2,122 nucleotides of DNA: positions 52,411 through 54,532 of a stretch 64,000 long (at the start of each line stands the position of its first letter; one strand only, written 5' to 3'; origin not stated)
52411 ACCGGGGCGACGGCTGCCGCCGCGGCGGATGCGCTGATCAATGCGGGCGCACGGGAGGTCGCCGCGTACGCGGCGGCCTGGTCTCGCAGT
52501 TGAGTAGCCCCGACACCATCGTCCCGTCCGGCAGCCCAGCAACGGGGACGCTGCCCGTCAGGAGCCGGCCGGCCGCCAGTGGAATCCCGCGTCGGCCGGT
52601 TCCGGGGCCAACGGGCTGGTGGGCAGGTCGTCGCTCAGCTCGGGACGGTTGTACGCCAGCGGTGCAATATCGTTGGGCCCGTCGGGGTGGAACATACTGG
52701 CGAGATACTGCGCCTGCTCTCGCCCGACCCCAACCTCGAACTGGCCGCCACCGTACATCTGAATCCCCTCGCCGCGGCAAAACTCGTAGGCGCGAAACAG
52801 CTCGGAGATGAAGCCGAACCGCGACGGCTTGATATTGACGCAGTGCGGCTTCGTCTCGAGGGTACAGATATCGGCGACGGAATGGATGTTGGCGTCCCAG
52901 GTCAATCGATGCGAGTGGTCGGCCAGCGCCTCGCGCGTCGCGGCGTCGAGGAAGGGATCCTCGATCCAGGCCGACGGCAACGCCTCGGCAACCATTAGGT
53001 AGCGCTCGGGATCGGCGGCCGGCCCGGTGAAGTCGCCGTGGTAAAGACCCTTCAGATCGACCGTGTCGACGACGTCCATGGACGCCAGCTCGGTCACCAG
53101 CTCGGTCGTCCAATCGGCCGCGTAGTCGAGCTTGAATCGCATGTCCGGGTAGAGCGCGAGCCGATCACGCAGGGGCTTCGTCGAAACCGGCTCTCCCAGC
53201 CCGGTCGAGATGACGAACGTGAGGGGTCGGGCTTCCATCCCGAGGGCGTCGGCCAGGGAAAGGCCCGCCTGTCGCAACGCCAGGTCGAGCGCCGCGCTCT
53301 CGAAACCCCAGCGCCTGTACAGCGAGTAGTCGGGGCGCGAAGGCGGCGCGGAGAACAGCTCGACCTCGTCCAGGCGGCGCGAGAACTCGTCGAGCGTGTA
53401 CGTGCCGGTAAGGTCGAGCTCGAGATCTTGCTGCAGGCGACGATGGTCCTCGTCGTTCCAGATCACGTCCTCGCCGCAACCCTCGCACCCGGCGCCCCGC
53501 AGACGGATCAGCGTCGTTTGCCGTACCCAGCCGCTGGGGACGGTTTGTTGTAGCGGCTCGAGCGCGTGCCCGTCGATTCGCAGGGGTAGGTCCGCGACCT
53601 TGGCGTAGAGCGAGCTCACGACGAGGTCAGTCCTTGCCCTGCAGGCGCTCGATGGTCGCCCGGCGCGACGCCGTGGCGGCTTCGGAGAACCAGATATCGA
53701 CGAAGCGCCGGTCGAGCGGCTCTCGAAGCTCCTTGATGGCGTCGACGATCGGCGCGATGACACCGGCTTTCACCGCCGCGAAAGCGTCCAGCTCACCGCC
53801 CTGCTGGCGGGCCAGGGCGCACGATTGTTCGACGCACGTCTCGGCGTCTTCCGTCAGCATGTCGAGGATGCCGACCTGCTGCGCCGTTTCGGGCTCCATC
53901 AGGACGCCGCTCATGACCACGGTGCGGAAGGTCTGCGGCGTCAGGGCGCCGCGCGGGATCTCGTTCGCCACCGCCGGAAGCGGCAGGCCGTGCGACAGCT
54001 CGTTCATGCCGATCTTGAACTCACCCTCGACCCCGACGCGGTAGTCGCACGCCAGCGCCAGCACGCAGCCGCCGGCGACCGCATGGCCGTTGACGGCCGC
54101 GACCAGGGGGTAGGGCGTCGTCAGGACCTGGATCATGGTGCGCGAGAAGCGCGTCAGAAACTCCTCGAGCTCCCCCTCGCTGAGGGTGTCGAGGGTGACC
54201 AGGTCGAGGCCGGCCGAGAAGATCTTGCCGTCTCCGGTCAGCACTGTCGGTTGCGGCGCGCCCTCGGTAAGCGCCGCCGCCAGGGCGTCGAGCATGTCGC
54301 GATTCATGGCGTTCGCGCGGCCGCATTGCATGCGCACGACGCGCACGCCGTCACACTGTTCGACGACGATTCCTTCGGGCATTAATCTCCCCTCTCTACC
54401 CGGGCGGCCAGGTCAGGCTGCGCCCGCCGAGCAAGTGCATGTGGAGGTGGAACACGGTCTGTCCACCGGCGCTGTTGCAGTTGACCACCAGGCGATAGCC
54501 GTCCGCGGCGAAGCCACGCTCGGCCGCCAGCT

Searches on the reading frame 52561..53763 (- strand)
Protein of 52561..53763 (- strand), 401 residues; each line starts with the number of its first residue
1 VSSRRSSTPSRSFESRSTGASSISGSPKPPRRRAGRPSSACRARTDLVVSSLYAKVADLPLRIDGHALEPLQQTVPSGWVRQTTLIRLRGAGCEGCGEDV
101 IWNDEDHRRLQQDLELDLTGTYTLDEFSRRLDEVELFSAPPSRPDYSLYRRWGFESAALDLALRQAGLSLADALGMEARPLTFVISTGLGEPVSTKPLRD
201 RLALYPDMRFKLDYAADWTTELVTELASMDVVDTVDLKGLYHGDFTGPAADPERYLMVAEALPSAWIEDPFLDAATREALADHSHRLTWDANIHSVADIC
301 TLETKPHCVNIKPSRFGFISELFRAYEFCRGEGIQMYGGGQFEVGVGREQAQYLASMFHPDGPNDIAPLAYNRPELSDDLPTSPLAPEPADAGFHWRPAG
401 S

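Call 15: search_protein_families(library=pfam, proteins=[window:52561-53763:-], max_evalue=0.001)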
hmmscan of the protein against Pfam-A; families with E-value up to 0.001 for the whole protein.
window:52561-53763:- (401 aa): 1 family
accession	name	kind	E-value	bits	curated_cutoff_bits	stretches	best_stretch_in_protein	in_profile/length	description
PF13378.12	MR_MLE_C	-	0.0008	19.6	29.4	0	253-358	58-171/219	Enolase C-terminal domain-like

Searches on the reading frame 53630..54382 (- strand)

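Call 15: search_protein_families(library=pfam, proteins=[window:53630-54382:-], max_evalue=0.001)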
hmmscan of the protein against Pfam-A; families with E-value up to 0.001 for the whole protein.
window:53630-54382:- (251 aa): 2 families
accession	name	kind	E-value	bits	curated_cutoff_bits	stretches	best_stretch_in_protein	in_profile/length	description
PF00378.25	ECH_1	-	7.2e-26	91.5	27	1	11-221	4-218/251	Enoyl-CoA hydratase/isomerase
PF16113.10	ECH_2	-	6.8e-11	42.7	27.2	1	23-181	12-176/335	Enoyl-CoA hydratase/isomerase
